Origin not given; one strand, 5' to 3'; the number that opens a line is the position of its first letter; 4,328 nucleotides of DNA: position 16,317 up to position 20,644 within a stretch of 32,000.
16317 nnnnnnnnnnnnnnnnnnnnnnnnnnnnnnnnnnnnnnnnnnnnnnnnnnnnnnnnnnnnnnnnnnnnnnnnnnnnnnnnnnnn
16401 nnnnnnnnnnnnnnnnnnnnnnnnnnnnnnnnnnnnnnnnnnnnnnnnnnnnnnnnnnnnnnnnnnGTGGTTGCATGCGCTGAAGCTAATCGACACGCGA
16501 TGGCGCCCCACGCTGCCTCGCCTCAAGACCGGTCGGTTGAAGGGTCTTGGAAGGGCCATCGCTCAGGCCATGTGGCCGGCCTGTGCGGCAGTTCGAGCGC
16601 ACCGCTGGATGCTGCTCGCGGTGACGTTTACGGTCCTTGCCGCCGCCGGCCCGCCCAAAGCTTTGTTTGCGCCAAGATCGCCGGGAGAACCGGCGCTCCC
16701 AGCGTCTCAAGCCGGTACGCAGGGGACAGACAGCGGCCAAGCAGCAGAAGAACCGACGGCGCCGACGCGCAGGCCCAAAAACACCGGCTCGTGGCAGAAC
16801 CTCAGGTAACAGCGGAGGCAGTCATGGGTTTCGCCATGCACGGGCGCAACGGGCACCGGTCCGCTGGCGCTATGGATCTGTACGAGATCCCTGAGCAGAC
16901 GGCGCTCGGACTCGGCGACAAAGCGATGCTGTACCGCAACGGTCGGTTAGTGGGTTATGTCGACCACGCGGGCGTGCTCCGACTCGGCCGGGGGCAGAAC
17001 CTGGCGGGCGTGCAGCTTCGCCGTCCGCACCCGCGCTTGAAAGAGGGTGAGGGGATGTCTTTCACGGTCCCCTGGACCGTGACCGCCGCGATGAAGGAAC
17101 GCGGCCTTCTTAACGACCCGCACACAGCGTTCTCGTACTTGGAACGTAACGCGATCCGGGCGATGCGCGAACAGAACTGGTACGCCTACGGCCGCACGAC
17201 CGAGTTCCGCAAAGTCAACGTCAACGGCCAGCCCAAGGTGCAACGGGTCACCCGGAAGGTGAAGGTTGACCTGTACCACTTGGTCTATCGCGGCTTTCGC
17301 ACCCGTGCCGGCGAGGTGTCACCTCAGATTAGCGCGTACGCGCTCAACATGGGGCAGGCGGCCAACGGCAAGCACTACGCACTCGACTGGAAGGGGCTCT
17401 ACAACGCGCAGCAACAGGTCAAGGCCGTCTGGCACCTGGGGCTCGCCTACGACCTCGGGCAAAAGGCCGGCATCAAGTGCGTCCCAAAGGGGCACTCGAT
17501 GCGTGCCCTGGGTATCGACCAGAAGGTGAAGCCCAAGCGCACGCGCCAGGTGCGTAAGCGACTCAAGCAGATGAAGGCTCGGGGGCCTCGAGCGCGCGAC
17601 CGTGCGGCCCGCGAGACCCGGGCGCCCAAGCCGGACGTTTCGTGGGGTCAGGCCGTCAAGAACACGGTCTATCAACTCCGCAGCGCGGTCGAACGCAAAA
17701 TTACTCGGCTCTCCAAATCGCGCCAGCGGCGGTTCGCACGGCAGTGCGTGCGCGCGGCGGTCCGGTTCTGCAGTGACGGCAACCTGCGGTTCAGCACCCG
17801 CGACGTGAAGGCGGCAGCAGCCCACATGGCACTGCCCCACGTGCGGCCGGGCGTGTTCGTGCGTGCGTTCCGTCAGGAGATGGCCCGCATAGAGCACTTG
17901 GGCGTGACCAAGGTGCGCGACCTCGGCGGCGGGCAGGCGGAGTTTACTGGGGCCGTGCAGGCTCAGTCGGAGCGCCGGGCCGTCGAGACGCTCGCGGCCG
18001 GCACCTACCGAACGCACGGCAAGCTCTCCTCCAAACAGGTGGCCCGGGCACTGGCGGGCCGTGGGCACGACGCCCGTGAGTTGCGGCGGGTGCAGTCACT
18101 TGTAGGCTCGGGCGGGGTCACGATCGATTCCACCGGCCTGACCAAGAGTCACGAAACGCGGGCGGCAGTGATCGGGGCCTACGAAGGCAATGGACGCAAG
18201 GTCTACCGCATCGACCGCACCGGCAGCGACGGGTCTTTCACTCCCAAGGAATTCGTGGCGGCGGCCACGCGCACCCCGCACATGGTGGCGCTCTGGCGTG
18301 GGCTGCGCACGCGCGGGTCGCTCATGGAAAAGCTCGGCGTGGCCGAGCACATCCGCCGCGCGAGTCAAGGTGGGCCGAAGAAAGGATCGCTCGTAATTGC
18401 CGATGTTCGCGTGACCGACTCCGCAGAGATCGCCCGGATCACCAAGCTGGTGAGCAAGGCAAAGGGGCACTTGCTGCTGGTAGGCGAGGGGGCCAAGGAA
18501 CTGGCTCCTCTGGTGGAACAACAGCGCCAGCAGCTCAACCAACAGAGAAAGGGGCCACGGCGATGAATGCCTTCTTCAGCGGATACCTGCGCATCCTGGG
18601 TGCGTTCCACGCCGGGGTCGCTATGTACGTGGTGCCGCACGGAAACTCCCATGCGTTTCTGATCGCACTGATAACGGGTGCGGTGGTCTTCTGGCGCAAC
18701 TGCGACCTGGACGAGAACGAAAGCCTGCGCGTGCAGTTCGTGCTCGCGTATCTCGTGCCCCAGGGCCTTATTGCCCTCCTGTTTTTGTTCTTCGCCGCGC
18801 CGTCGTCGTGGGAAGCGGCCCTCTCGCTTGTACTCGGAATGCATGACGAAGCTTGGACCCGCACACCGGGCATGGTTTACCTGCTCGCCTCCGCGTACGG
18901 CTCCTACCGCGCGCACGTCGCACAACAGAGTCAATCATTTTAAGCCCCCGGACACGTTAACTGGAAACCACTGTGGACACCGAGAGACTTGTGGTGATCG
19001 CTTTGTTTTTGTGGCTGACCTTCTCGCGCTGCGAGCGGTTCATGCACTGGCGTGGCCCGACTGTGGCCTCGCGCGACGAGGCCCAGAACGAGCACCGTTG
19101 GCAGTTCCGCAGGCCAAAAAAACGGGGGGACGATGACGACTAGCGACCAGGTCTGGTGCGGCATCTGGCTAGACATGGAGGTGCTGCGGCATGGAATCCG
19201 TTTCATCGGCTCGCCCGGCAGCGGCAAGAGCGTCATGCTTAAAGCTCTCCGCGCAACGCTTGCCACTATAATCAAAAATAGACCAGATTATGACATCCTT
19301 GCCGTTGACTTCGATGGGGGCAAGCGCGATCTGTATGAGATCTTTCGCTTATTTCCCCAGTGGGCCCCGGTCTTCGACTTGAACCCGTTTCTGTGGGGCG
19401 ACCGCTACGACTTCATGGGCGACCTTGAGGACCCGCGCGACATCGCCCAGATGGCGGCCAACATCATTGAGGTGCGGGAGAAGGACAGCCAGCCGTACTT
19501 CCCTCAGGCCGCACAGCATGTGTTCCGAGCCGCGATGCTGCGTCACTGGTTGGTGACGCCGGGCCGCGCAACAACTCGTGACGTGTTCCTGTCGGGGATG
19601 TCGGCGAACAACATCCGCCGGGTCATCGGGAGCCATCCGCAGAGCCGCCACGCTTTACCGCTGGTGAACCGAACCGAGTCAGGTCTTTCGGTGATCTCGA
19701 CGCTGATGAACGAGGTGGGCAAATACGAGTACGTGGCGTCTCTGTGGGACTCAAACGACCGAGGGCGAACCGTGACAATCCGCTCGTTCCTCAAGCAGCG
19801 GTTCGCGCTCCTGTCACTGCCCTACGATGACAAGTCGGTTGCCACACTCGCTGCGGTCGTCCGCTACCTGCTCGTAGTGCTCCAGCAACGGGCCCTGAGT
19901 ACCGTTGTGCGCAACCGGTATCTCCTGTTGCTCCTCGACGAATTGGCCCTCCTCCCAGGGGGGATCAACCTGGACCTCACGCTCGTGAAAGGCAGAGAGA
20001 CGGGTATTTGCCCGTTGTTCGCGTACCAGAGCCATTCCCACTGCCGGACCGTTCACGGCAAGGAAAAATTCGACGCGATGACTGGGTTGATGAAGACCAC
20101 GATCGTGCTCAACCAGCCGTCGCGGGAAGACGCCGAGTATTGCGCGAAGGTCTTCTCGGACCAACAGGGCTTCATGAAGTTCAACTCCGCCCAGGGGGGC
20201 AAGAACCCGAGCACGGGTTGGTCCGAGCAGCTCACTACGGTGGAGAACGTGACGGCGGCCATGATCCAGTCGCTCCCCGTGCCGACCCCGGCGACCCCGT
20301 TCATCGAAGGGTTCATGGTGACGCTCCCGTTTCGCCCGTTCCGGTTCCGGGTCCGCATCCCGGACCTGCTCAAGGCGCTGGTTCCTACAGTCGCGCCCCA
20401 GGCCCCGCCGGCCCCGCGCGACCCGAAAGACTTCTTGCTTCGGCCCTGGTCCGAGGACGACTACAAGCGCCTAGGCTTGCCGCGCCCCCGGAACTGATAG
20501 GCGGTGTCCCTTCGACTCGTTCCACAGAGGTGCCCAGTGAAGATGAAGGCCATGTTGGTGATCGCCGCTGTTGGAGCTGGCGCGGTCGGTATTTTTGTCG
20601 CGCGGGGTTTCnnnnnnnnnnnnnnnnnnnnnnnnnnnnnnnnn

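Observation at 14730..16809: AT-hook/vWA protein translationally coupled to a membrane-anchored divergent Ser/Thr-kinase-like protein, with no phosphatase, inside the transfer operon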

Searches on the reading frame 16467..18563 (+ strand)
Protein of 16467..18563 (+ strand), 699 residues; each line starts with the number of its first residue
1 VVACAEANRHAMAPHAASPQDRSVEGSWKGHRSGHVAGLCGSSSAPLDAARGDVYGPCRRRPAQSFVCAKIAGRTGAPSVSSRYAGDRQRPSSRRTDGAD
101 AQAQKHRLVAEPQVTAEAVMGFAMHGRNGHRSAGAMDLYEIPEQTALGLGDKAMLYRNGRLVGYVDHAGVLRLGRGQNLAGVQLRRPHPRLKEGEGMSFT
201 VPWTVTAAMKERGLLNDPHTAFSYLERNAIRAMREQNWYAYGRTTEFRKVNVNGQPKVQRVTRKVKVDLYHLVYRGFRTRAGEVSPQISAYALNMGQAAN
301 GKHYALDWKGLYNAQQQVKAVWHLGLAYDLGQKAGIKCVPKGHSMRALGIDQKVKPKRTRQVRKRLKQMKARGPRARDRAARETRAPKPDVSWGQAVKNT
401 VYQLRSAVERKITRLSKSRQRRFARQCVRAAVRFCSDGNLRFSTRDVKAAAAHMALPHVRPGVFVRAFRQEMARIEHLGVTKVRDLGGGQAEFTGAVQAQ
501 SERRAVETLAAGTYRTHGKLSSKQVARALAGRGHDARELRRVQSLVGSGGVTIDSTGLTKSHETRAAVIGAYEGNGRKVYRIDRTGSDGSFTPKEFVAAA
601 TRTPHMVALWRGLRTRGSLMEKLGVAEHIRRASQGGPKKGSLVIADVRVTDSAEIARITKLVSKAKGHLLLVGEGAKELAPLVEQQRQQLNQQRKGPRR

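Call 3: search_protein_families(library=pfam, proteins=[window:16467-18563:+], max_evalue=1)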
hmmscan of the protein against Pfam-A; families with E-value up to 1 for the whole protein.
window:16467-18563:+ (699 aa): 1 family
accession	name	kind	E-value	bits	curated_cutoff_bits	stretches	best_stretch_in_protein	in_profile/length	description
PF14258.12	DUF4350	-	0.0048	17.6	30.4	1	634-694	34-96/181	Domain of unknown function (DUF4350)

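Call 5: search_protein_families(library=ncbifam, proteins=[window:16467-18563:+], max_evalue=1)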
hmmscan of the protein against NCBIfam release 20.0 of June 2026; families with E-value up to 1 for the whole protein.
window:16467-18563:+ (699 aa): 1 family
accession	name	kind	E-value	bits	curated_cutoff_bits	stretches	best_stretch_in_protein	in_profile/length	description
NF041492.1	MobF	equivalog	7.3e-07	29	100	1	267-396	152-286/299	MobF family relaxase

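Call 6: search_protein_families(library=padloc, proteins=[window:16467-18563:+], max_evalue=1)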
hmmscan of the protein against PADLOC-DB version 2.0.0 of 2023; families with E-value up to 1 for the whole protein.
window:16467-18563:+ (699 aa): 0 families

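Call 91: search_solved_structures(query=window:16824-18563:+, max_evalue=1, show_alignments=1)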
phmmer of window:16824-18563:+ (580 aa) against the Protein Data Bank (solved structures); distinct sequences matched with E-value up to 1: 0.

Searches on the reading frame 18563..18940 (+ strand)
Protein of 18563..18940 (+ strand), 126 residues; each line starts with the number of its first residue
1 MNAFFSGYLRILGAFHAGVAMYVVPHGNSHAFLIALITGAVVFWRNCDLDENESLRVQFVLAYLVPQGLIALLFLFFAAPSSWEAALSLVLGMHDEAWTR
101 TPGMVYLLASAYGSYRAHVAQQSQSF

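Call 26: search_protein_families(library=pfam, proteins=[window:18563-18940:+], max_evalue=0.01)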
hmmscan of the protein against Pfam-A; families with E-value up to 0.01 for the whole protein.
window:18563-18940:+ (126 aa): 0 families

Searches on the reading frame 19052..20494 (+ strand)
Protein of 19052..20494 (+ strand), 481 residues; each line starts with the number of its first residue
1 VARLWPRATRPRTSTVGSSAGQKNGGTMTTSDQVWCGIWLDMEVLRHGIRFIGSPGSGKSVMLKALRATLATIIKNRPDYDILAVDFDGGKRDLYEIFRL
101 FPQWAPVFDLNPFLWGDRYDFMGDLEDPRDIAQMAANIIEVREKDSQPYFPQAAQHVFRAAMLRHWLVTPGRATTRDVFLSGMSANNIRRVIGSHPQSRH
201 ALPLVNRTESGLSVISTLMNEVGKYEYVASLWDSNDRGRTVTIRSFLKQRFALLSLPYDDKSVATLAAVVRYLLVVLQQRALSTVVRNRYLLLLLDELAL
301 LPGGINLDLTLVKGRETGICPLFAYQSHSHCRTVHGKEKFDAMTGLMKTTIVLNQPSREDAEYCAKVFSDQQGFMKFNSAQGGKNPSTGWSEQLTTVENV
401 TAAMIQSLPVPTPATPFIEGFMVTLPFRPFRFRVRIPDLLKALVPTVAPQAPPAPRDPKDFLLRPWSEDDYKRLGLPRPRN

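Call 3: search_protein_families(library=pfam, proteins=[window:19052-20494:+], max_evalue=1)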
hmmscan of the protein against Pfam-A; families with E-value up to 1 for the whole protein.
window:19052-20494:+ (481 aa): 6 families
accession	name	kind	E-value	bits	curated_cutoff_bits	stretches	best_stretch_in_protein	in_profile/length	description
PF10412.15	TrwB_AAD_bind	-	4e-23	82.4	20.5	1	41-409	10-367/387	Type IV secretion-system coupling protein DNA-binding domain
PF12696.13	TraG-D_C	-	2.7e-10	40.7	22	1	291-409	2-125/126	TraM recognition site of TraD and TraG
PF01078.27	Mg_chelatase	-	0.064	13.1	20.3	1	46-73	22-49/207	Magnesium chelatase, subunit ChlI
PF13401.12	AAA_22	-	0.084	13.6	27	1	52-88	11-42/130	AAA domain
PF02534.20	T4SS-DNA_transf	-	0.096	11.9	20.1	1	261-367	273-381/468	Type IV secretory system Conjugative DNA transfer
PF01580.24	FtsK_SpoIIIE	-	0.19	11.6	24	1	51-72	44-65/221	FtsK/SpoIIIE family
